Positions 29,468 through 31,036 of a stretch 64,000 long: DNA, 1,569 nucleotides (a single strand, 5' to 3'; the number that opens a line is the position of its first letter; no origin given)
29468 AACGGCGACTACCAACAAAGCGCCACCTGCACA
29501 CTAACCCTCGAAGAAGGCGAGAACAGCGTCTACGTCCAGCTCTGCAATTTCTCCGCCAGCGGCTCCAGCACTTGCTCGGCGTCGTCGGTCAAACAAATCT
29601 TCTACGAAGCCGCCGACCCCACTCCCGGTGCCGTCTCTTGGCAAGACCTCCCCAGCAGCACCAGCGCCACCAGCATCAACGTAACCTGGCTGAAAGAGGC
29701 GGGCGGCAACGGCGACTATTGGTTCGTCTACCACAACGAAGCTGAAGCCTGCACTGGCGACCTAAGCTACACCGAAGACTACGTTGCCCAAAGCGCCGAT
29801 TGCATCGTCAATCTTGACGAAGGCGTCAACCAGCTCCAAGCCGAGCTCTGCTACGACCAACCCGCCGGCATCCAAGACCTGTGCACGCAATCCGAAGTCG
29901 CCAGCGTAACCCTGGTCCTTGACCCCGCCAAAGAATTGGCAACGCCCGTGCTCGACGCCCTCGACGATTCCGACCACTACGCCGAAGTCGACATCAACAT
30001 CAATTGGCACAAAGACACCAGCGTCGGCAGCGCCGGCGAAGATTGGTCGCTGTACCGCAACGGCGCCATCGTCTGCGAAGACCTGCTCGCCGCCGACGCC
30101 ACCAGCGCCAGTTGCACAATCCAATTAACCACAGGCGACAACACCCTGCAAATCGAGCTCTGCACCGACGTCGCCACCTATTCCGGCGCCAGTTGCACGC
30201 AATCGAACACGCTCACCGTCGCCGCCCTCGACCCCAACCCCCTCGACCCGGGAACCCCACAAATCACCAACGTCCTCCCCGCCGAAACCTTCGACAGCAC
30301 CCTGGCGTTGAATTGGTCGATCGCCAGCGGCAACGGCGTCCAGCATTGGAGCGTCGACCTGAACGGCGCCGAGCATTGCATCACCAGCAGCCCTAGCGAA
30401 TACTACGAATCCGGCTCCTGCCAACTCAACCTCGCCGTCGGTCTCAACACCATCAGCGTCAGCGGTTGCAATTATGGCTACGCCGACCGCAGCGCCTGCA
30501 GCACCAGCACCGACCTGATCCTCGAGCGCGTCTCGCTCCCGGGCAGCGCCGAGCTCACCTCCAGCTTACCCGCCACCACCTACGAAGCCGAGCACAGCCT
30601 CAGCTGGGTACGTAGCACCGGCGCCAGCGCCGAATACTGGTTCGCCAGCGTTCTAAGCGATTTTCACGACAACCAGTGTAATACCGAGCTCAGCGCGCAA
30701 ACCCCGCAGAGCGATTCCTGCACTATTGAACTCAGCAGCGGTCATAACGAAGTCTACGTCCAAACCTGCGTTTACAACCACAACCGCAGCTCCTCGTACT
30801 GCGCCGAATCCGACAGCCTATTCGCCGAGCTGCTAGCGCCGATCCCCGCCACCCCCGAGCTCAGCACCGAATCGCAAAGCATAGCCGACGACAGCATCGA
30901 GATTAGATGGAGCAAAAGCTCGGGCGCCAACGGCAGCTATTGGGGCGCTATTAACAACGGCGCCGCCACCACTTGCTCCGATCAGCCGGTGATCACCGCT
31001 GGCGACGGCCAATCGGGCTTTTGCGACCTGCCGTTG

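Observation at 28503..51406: Tandem duplication of about 18.9 kb bounded by REP units: shared anchor, head and stalk base, with different distal heads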

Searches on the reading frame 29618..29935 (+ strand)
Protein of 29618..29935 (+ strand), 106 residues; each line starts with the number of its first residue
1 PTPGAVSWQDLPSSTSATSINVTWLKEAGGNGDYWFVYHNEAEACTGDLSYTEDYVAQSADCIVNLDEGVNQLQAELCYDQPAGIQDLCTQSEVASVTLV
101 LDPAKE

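Call 14: search_protein_families(library=pfam, proteins=[window:29618-29935:+], max_evalue=10)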
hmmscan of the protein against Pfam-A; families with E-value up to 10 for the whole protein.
seq(106 aa): 1 family
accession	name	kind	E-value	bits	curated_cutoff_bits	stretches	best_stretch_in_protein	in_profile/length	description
PF08329.16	ChitinaseA_N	-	0.0021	18.2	21.2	1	7-98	27-106/133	Chitinase A, N-terminal domain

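Call 53: search_solved_structures(query=A3, max_evalue=10, show_alignments=2)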
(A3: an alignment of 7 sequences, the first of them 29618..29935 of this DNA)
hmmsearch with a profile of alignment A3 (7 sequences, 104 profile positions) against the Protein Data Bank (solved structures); distinct sequences matched with E-value up to 10: 3.
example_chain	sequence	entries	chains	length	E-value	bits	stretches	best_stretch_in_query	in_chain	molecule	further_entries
5aa7_A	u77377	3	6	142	0.054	16.5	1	9-76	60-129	CHITINASE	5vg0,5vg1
1jfq_H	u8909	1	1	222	0.76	12.8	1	12-79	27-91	ANTIGEN-BINDING FRAGMENT OF ANTI-PHENYLARSONATE ANTIBODY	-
7t62_B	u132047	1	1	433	1.1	12.3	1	11-89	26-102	CT3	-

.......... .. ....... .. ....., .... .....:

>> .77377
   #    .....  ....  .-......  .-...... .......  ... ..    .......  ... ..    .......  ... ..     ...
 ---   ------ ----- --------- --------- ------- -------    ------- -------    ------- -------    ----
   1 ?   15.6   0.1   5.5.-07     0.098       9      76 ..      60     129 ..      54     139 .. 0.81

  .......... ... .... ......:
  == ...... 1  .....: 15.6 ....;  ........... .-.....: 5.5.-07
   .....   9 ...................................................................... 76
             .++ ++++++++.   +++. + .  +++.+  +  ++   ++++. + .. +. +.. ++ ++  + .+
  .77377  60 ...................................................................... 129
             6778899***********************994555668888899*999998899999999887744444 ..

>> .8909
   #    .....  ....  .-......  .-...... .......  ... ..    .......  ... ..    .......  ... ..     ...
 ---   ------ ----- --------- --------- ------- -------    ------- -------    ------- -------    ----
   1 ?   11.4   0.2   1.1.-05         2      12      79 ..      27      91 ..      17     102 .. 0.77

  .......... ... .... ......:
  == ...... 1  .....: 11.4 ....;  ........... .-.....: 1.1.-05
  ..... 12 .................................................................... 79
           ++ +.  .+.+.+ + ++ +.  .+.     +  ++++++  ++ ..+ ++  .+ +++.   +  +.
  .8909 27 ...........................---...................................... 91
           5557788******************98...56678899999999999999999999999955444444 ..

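Call 74: predict_structure(alignment_id=A3)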
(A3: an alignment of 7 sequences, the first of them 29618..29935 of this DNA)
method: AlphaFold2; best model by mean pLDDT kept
length: 106 residues; sequences in the alignment: 7
mean_pLDDT: 89.5   pTM: 0.80
mean pLDDT of the five models: 89.5, 88.3, 86.4, 78.0, 75.8
residues with pLDDT >= 90: 65; 70-90: 34; 50-70: 7; < 50: 0
segments of 3 or more residues with pLDDT < 50: none
pLDDT, mean of each block of 10 residues (from residue 1): 84 96 89 94 93 75 96 95 89 96 70
secondary structure, 60 per line:
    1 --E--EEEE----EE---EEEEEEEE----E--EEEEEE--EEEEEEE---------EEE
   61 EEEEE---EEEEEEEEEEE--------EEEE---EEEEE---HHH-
elements in order: E6-9 E19-26 E34-39 E42-48 E58-65 E69-79 E88-91 E95-99

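Call 76: fold_search(model_id=the predicted structure, library=pdb)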
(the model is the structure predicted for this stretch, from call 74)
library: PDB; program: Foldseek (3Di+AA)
matches with E <= 10: 1594; with E <= 0.001: 7
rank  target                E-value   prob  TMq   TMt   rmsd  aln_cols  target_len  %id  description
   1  1x6l                  4.1e-04  1.00  0.63  0.14   4.7       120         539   19  Crystal structure of S. marcescens chitinase A mutant W167A (released 2005-07-26)
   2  8w96_A                5.3e-04  1.00  0.64  0.15   4.7       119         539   20  SmChiA with diacetyl chitobiose (released 2024-09-04)
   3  1rd6                  5.9e-04  1.00  0.62  0.14   4.8       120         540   19  Crystal Structure of S. Marcescens Chitinase A Mutant W167A (released 2004-12-07)
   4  1eib_A                6.5e-04  1.00  0.64  0.15   4.7       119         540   20  CRYSTAL STRUCTURE OF CHITINASE A MUTANT D313A COMPLEXED WITH OCTA-N-ACETYLCHITOOCTAOSE (NAG)8. (released 2001-02-25)
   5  1k9t_A                7.6e-04  1.00  0.64  0.15   4.7       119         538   20  Chitinase a complexed with tetra-N-acetylchitotriose (released 2002-11-06)
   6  5z7m_A                8.0e-04  1.00  0.64  0.14   4.7       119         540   20  SmChiA sliding-intermediate with chitohexaose (released 2018-09-26)
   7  1ctn                  8.4e-04  1.00  0.62  0.14   4.8       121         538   19  CRYSTAL STRUCTURE OF A BACTERIAL CHITINASE AT 2.3 ANGSTROMS RESOLUTION (released 1995-02-07)
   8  1nh6_A                1.0e-03  1.00  0.63  0.14   4.7       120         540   20  Structure of S. marcescens chitinase A, E315L, complex with hexasaccharide (released 2003-03-18)
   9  1edq                  1.1e-03  1.00  0.63  0.14   4.7       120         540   20  CRYSTAL STRUCTURE OF CHITINASE A FROM S. MARCESCENS AT 1.55 ANGSTROMS (released 2000-02-18)
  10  1ic1_A                1.2e-03  1.00  0.69  0.42   3.8       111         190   18  THE CRYSTAL STRUCTURE FOR THE N-TERMINAL TWO DOMAINS OF ICAM-1 (released 1998-06-17)
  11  1ffr_A                1.4e-03  1.00  0.64  0.14   4.7       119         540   20  CRYSTAL STRUCTURE OF CHITINASE A MUTANT Y390F COMPLEXED WITH HEXA-N-ACETYLCHITOHEXAOSE (NAG)6 (released 2001-09-26)
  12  5zl9                  1.5e-03  1.00  0.63  0.13   4.8       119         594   20  Engineered chitinase, SmChiAB-FYSFV (released 2018-07-11)
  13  3b8s_A                1.6e-03  1.00  0.58  0.13   6.5       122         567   19  Crystal structure of wild-type chitinase A from Vibrio harveyi (released 2008-04-01)
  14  1ehn_A                1.8e-03  1.00  0.64  0.14   4.7       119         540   20  CRYSTAL STRUCTURE OF CHITINASE A MUTANT E315Q COMPLEXED WITH OCTA-N-ACETYLCHITOOCTAOSE (NAG)8. (released 2001-02-22)
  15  2wk2_A                1.9e-03  1.00  0.64  0.15   3.5       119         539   19  Chitinase A from Serratia marcescens ATCC990 in complex with Chitotrio-thiazoline dithioamide. (released 2010-03-16)
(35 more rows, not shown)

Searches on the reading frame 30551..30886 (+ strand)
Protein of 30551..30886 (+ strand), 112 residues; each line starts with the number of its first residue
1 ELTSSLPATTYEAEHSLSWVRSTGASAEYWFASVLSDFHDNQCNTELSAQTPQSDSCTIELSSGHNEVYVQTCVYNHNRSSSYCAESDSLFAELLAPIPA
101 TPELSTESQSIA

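Call 14: search_protein_families(library=pfam, proteins=[window:30551-30886:+], max_evalue=10)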
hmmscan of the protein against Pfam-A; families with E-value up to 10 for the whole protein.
seq(112 aa): 1 family
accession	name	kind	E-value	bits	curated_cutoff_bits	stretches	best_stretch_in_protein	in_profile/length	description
PF21557.3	RhaB_D2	-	0.18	12.1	27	1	52-97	67-111/172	Alpha-L-rhamnosidase, domain D2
